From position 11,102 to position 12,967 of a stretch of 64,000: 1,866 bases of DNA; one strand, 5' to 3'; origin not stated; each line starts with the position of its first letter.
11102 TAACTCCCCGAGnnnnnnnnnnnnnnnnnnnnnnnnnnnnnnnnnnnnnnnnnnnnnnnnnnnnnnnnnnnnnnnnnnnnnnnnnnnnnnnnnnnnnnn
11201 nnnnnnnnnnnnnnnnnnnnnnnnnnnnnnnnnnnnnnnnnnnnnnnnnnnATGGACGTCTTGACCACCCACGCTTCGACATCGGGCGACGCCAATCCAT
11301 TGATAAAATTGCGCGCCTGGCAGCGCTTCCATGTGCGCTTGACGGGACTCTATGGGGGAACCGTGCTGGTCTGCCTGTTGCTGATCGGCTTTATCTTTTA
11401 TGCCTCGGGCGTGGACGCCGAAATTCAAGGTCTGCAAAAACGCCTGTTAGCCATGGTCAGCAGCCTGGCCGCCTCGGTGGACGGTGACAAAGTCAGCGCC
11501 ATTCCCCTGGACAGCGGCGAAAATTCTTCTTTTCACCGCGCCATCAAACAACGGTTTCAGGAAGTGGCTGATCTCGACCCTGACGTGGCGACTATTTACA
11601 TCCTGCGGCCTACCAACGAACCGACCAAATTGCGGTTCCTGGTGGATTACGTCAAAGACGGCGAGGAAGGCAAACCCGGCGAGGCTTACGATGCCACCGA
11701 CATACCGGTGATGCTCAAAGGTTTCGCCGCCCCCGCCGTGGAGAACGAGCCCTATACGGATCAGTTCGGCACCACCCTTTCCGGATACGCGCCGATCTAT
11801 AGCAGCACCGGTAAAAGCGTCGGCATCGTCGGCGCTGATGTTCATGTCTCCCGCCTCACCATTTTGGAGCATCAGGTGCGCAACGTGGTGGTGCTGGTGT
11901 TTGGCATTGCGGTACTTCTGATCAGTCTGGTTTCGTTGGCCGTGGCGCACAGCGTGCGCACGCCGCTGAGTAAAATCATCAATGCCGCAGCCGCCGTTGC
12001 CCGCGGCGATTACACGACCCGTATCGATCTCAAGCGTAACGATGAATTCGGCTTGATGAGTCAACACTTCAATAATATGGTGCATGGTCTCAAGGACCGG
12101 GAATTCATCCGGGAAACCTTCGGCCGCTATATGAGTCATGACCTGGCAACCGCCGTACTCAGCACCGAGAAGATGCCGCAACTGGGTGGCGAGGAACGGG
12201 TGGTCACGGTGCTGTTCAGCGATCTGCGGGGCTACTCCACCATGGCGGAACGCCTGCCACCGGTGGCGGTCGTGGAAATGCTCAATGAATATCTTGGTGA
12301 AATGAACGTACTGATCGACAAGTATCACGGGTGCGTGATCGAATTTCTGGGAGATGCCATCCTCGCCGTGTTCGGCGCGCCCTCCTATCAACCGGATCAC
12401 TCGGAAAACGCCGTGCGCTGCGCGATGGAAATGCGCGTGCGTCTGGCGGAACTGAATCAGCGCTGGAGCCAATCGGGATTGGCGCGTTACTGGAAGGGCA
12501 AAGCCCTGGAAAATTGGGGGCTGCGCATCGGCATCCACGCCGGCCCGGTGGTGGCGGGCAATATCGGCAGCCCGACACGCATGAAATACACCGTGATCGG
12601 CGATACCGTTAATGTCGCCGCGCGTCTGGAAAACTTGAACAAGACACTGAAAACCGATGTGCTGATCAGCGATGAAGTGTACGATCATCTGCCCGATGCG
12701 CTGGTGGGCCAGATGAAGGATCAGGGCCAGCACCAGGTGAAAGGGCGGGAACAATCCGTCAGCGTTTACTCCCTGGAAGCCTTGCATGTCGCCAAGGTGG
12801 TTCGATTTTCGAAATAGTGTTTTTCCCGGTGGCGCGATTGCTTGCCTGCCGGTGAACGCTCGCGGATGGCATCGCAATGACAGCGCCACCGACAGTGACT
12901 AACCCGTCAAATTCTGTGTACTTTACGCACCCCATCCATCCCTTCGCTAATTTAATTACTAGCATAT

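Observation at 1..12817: Bat-type MoxR/VWA operon flanked by two class III nucleotide cyclases, one a zinc-ribbon-STAND-TPR giant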

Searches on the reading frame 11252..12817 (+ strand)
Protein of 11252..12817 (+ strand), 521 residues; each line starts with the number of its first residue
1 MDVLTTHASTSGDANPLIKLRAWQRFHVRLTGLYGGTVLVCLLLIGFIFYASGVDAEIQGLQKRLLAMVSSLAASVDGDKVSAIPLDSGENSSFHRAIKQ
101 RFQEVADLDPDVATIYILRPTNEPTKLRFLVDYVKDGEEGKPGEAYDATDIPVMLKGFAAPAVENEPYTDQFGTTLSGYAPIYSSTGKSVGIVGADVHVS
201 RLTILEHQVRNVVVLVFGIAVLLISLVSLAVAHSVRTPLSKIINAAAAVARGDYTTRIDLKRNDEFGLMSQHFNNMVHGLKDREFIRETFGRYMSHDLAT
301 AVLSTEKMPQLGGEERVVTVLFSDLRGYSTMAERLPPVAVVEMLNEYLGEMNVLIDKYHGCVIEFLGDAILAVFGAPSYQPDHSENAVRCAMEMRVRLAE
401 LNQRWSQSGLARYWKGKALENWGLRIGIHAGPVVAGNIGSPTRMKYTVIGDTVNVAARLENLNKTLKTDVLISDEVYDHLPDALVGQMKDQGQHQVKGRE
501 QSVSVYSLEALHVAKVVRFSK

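Call 7: search_protein_families(library=pfam, proteins=[window:11252-12817:+], max_evalue=0.01)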
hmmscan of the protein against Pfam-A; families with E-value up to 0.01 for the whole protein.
window:11252-12817:+ (521 aa): 3 families
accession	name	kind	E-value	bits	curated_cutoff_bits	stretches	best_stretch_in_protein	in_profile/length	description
PF00211.25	Guanylate_cyc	-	2.3e-30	106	21.9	1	317-508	8-181/183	Adenylate and Guanylate cyclase catalytic domain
PF00672.30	HAMP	-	7.6e-14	52.2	25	1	231-281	2-52/53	HAMP domain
PF22673.2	MCP-like_PDC_1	-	0.0031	18.3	27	1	114-203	18-112/113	Methyl-accepting chemotaxis protein-like, first PDC sensor domain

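Call 27: search_solved_structures(query=window:11252-12817:+, max_evalue=0.00001, show_alignments=3)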
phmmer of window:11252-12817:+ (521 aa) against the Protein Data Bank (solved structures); distinct sequences matched with E-value up to 0.00001: 55.
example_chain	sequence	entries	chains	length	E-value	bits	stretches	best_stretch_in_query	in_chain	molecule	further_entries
6fht_A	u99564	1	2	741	2.2e-34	122.4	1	286-462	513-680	Bacteriophytochrome,Adenylate cyclase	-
3r5g_A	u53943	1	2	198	9.9e-32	113.6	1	314-508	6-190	CyaB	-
2w01_A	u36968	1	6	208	3.7e-31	111.8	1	309-463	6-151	ADENYLATE CYCLASE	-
1wc0_A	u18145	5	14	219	3.4e-30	108.6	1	312-485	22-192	ADENYLATE CYCLASE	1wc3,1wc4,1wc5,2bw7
1wc1_A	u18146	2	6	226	3.6e-30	108.5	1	311-485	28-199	ADENYLATE CYCLASE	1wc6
4yus_A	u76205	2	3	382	1.9e-20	76.5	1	319-509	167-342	Family 3 adenylate cyclase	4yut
5x4t_A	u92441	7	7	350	2e-20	76.3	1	319-509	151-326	Photoactivated adenylyl cyclase | Family 3 adenylate cyclase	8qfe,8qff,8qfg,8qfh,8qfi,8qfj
9f1z_A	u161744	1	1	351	2e-20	76.3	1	319-509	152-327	Family 3 adenylate cyclase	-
5x4u_A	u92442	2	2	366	2.2e-20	76.2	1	319-509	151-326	Photoactivated adenylyl cyclase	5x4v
9f1w_A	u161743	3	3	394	2.4e-20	76.1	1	319-509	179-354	Family 3 adenylate cyclase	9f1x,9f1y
5mbg_A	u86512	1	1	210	1.4e-19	73.6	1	319-509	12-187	Beta subunit of photoactivated adenylyl cyclase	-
5mbk_A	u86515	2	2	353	3.7e-19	72.2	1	319-509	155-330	Beta subunit of photoactivated adenylyl cyclase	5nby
5m27_A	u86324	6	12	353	3.7e-19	72.2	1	319-509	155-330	Beta subunit of photoactivated adenylyl cyclase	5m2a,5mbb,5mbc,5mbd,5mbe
5mbj_A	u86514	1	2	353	4e-19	72.1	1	319-509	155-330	Beta subunit of photoactivated adenylyl cyclase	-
1yk9_A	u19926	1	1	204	9e-19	70.9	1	318-500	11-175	Adenylate cyclase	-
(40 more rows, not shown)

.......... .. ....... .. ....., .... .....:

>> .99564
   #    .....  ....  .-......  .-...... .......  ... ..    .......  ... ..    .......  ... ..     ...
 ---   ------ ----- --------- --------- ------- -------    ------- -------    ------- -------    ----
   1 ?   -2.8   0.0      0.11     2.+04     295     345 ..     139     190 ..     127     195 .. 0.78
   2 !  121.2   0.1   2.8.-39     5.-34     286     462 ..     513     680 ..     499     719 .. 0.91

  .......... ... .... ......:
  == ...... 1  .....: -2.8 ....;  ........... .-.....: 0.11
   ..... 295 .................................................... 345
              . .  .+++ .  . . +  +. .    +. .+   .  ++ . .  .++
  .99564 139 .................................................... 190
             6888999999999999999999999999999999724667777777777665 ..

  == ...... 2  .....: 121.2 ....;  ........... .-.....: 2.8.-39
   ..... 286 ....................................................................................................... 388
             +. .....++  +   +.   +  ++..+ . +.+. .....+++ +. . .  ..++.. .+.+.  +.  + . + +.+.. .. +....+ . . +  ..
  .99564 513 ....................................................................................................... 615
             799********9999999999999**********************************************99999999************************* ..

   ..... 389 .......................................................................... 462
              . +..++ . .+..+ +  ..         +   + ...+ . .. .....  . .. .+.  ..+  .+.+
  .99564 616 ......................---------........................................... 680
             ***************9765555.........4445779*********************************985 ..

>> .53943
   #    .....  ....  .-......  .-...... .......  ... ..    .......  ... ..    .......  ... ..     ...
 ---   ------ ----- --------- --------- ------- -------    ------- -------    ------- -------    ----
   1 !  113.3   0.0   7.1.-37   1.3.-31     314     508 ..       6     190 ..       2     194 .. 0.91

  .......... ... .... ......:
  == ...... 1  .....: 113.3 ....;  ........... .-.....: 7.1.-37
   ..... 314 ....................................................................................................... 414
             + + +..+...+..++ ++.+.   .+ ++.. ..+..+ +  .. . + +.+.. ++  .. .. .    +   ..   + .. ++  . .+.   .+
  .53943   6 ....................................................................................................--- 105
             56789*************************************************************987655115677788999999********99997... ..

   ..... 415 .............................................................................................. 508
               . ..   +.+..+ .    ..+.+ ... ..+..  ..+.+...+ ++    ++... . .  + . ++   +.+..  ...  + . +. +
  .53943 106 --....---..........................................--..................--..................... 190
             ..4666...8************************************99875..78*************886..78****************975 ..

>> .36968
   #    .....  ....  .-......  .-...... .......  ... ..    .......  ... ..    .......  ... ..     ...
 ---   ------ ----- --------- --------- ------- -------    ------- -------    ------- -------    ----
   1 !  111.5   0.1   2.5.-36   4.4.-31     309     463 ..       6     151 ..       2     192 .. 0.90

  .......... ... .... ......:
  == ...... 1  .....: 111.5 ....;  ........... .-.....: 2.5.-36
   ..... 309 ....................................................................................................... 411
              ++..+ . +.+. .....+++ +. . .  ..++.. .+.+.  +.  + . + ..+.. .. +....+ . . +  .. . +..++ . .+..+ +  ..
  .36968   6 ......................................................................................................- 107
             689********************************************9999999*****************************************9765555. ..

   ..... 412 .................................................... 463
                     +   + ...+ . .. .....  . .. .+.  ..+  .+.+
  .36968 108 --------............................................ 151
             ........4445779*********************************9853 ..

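Call 29: search_protein_families(library=ncbifam, proteins=[window:11252-12817:+], max_evalue=0.001)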
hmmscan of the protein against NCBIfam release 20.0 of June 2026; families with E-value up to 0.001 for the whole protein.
window:11252-12817:+ (521 aa): 23 families
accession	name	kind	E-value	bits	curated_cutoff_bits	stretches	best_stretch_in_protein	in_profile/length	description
NF012163.2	BaeS_SmeS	equivalog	1.6e-15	57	500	1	205-302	159-257/457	sensor histidine kinase efflux regulator BaeS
NF007837.0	PRK10549.1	equivalog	9.1e-13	47.7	603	1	205-301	158-254/466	envelope stress sensor histidine kinase BaeS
NF033092.0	HK_WalK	equivalog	7.1e-12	44.7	725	1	175-284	141-250/594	cell wall metabolism sensor histidine kinase WalK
NF038263.1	prot_phos_SiaA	equivalog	4.9e-10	38.6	700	1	197-281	297-380/658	biofilm regulation protein phosphatase SiaA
NF053592.1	HK_near_YfiR_like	equivalog_domain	6e-09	35.8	194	1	170-278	112-219/223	sensor histidine kinase, YfiR-like protein-associated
TIGR01386.1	cztS_silS_copS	subfamily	3e-08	33.1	292.55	1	28-302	6-256/457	heavy metal sensor histidine kinase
NF040691.1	MtrAB_MtrB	equivalog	3.6e-08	32.9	450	1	208-282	185-259/507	MtrAB system histidine kinase MtrB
NF058645.1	MCPCtpMPsAe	equivalog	5.9e-07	28.6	900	1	187-281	177-277/558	methyl-accepting chemotaxis protein CtpM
NF007004.0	PRK09467.1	equivalog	1.4e-06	27.4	415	1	206-301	152-246/440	two-component system sensor histidine kinase EnvZ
NF033094.0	HK_VanS_O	exception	2.6e-06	27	720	1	214-306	50-143/345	vancomycin resistance histidine kinase VanS-O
NF045911.1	TCSHisKinNblS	equivalog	4.1e-06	25.4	1000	1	188-282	157-252/621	two-component system sensor histidine kinase NblS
TIGR03903.1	TOMM_kin_cyc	equivalog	4.3e-06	24.8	705.75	1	342-480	312-436/1267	TOMM system kinase/cyclase fusion protein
NF047496.1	HK_LIC11548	equivalog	4.5e-06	25.7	750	1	206-283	270-347/589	LIC_11548 family sensor histidine kinase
NF008184.0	PRK10935.1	equivalog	7.1e-06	24.9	553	1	214-281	153-223/565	nitrate/nitrite two-component system sensor histidine kinase NarQ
TIGR03785.1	marine_sort_HK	equivalog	8.8e-06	24.3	612.2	1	162-302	358-500/703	proteobacterial dedicated sortase system histidine kinase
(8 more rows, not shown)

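Call 30: search_protein_families(library=padloc, proteins=[window:11252-12817:+], max_evalue=0.001)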
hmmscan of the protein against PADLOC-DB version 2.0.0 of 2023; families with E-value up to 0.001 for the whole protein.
window:11252-12817:+ (521 aa): 11 families
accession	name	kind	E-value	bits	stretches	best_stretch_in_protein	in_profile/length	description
PDLC00734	PycC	-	3.8e-27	93.4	1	297-497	170-362/374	Pycsar cyclase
PDLC02367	PycC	-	2e-20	71.2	1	318-485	44-197/226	-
PDLC00766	PycC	-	6.8e-15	53.1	1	318-486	44-201/232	Pycsar cyclase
PDLC02368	PycC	-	9e-10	36.5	1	314-490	41-204/234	-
PDLC02369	PycC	-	1.3e-09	36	1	318-483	47-194/248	-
PDLC02366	PycC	-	1.7e-08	31.9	1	350-493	313-446/486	-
PDLC02370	PycC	-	2.7e-08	31.6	1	315-501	79-264/340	-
PDLC00765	PycC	-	6.2e-08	30.1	1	321-496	261-428/477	Pycsar cyclase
PDLC00764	PycC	-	3e-07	27.7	1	315-483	92-258/449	Pycsar cyclase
PDLC00762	PycC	-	0.00057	16.9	1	341-487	77-213/508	Pycsar cyclase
PDLC00763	PycC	-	0.00073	17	0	320-485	56-212/268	Pycsar cyclase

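Call 39: find_homologous_proteins(query=window:11252-12817:+, max_evalue=1e-20)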
Query window:11252-12817:+ (521 aa): 4229 proteins with E <= 1e-20 among 8000 candidates; the best 120 are listed.
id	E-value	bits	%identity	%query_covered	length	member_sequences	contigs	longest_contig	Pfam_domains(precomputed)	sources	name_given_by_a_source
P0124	0.0e+0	1163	100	100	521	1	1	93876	PF00672.31,PF00211.26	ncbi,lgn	-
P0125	0.0e+0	1022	87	100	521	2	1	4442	PF00672.31,PF00211.26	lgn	-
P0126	1.6e-267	906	76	99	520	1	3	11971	PF00672.31,PF00211.26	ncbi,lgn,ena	-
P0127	1.0e-239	815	70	98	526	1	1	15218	PF00672.31,PF00211.26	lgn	-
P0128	2.4e-211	721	64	95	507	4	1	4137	PF00672.31,PF00211.26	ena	-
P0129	1.6e-210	718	64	95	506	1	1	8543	PF00672.31,PF00211.26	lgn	-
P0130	3.2e-206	704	63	95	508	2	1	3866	PF00672.31,PF00211.26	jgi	jgi:adenylate cyclase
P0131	3.2e-205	701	62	95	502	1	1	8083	PF00672.31,PF00211.26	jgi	jgi:adenylate cyclase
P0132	5.8e-204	697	61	95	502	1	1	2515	PF00672.31,PF00211.26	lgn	-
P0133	1.9e-202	692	60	97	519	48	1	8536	PF00672.31,PF00211.26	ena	-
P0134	6.8e-202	690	62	95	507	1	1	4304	PF00672.31,PF00211.26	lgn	-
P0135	1.4e-201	689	62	95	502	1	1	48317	PF00672.31,PF00211.26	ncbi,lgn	ncbi:MAG: adenylate/guanylate cyclase domain-containing protein [bacterium]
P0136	4.9e-200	684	61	95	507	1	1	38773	PF00672.31,PF00211.26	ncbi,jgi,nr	ncbi:MAG: adenylate/guanylate cyclase domain-containing protein [Gammaproteobacteria bacterium]|nr:a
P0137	5.9e-200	683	60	95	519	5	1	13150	PF00672.31,PF00211.26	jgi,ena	-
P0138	8.5e-200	683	60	96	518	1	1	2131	PF00672.31,PF00211.26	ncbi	-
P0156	4.4e-191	654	60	95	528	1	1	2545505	PF00672.31,PF00211.26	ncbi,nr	ncbi:MAG: HAMP domain-containing protein [Pseudomonadota bacterium]|nr:MAG: HAMP domain-containing p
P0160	2.6e-188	645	57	95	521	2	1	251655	PF00672.31,PF00211.26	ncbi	ncbi:MAG: adenylate/guanylate cyclase domain-containing protein [Candidatus Competibacteraceae bacte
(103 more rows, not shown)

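Call 40: find_encoding_contigs(protein=P0126, flank=8000, max_places=2)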
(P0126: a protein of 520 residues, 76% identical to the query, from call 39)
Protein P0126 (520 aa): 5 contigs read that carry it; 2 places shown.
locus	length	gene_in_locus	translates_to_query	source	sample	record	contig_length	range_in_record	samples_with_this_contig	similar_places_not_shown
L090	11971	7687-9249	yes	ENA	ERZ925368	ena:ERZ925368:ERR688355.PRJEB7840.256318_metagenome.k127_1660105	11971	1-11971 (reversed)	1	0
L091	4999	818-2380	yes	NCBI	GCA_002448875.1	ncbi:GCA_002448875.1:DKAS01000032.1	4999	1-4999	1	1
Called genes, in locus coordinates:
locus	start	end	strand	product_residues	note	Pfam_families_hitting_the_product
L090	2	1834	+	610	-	?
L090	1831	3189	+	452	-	PF13163:DUF3999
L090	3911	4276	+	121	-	PF08238:Sel1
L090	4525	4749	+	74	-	-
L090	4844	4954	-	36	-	-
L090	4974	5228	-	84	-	-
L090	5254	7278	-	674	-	PF03030:H_PPase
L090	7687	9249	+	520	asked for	PF00672:HAMP, PF00211:Guanylate_cyc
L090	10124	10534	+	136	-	PF01814:Hemerythrin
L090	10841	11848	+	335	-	-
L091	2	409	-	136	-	?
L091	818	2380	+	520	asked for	PF00672:HAMP, PF00211:Guanylate_cyc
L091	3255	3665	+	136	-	PF01814:Hemerythrin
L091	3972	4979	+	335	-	-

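Call 41: find_encoding_contigs(protein=P0127, flank=8000, max_places=2)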
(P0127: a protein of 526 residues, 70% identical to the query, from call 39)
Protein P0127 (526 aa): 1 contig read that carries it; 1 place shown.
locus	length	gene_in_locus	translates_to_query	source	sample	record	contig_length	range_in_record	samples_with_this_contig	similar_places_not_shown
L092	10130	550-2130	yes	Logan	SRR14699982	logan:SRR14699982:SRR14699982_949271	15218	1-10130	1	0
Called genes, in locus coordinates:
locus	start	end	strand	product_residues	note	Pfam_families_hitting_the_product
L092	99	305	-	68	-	-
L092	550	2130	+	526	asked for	PF00672:HAMP, PF00211:Guanylate_cyc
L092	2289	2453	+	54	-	-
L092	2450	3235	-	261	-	-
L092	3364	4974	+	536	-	PF25323:6TM_PilS, PF00512:HisKA, PF02518:HATPase_c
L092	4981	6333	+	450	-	PF00072:Response_reg, PF00158:Sigma54_activat, PF14532:Sigma54_activ_2, PF25601:AAA_lid_14, PF02954:HTH_8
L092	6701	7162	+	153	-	PF07963:N_methyl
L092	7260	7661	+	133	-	PF07963:N_methyl, PF16732:ComP_DUS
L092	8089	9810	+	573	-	PF05157:MshEN, PF00437:T2SSE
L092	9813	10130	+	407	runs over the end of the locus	PF28597:T2SSF_N, PF00482:T2SSF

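Call 42: find_encoding_contigs(protein=P0135, flank=8000, max_places=2)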
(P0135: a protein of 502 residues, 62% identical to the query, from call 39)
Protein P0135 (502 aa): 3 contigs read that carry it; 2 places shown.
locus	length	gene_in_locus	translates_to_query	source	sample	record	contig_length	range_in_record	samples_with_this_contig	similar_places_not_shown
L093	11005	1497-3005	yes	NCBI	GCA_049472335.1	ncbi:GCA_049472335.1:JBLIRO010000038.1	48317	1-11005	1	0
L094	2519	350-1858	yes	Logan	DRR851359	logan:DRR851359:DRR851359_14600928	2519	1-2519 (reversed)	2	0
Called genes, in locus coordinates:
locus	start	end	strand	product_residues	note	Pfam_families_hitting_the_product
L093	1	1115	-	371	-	PF02463:SMC_N (faint), PF13175:AAA_15 (weak), PF13304:AAA_21, PF13175:AAA_15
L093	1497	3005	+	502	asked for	PF00672:HAMP, PF00211:Guanylate_cyc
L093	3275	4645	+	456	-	PF16656:Pur_ac_phosph_N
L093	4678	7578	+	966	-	-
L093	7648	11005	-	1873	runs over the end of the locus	PF02412:TSP_3 (faint)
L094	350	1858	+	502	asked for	PF00672:HAMP, PF00211:Guanylate_cyc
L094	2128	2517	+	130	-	?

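Call 60: find_encoding_contigs(protein=P0156, flank=10000, max_places=1)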
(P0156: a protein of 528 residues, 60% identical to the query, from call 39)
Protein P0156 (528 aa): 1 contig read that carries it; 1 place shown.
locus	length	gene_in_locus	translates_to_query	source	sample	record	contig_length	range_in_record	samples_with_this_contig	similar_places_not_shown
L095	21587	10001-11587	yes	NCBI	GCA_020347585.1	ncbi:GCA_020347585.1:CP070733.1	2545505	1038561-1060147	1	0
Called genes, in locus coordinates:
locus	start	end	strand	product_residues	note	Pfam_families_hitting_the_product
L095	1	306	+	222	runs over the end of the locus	PF00263:Secretin (weak)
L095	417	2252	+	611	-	PF17899:Peptidase_M61_N, PF05299:Peptidase_M61, PF13180:PDZ_2 (faint), PF17820:PDZ_6 (faint)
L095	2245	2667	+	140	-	PF00903:Glyoxalase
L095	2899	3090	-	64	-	PF13203:DUF2201_N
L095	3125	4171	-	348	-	PF00004:AAA, PF07728:AAA_5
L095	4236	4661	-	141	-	-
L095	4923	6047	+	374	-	PF02885:Glycos_trans_3N, PF00591:Glycos_transf_3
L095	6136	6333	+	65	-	-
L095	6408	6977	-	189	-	-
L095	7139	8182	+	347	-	PF21739:DUF6866_N, PF21740:DUF6866_C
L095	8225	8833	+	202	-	PF13640:2OG-FeII_Oxy_3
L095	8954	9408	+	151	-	PF00583:Acetyltransf_1, PF13673:Acetyltransf_10, PF13508:Acetyltransf_7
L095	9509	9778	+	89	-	PF01061:ABC2_membrane (weak), PF12698:ABC2_membrane_3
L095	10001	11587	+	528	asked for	PF00672:HAMP, PF00211:Guanylate_cyc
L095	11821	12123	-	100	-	-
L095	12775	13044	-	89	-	PF00076:RRM_1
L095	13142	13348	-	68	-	PF00313:CSD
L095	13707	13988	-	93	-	-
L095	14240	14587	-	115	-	PF07238:PilZ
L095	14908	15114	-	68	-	PF00313:CSD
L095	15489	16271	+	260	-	PF00483:NTP_transferase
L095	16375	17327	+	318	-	PF25919:BSH_CusB (faint), PF25917:BSH_RND, PF25876:HH_MFP_RND, PF26002:Beta-barrel_AprE (faint), PF25954:Beta-barrel_RND_2, PF25990:Beta-barrel_YknX (weak)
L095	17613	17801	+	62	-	-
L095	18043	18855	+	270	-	PF07728:AAA_5, PF08406:CbbQ_C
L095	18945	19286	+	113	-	-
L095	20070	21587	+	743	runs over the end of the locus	PF13519:VWA_2 (faint), PF00092:VWA (weak)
